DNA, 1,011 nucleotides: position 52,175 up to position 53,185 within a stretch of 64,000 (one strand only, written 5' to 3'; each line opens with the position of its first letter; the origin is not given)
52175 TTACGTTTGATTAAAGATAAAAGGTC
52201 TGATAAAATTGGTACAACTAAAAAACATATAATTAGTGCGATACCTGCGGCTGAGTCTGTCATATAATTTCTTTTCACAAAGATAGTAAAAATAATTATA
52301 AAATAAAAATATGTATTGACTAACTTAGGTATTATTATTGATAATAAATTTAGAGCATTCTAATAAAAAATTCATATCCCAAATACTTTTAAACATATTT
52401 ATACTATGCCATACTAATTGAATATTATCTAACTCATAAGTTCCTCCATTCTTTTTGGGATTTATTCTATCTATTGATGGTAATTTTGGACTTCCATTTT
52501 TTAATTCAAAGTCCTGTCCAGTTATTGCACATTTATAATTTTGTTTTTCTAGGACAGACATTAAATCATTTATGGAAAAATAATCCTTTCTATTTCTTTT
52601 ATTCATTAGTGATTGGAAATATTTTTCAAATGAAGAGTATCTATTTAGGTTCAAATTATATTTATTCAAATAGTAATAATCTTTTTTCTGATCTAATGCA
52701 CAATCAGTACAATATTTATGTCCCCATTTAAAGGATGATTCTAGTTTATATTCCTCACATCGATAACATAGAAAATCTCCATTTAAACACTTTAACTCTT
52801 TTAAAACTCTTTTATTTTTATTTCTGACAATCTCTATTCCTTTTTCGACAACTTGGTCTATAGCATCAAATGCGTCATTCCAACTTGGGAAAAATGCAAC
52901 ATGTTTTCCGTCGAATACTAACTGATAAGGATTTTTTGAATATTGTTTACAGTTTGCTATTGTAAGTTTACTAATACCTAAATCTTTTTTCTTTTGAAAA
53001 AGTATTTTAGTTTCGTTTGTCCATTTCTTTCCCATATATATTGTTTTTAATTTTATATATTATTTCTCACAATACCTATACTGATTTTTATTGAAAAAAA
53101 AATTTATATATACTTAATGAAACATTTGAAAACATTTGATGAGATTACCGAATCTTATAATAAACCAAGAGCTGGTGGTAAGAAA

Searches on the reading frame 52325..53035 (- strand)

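Call 62: search_protein_families(library=phrogs, proteins=[window:52325-53035:-], max_evalue=0.00001)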
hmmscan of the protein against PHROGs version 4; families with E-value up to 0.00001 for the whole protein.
window:52325-53035:- (236 aa): 4 families
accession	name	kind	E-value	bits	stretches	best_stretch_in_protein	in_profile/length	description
phrog_1035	-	DNA, RNA and nucleotide metabolism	6.1e-17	63.4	1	90-216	66-210/271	endonuclease VII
phrog_8660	-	DNA, RNA and nucleotide metabolism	2.3e-08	35.4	1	107-216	71-176/196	HNH endonuclease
phrog_3322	-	DNA, RNA and nucleotide metabolism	1.3e-06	29.4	1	91-231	7-148/162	endonuclease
phrog_338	-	DNA, RNA and nucleotide metabolism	7.1e-06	26.6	1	77-211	138-254/340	HNH endonuclease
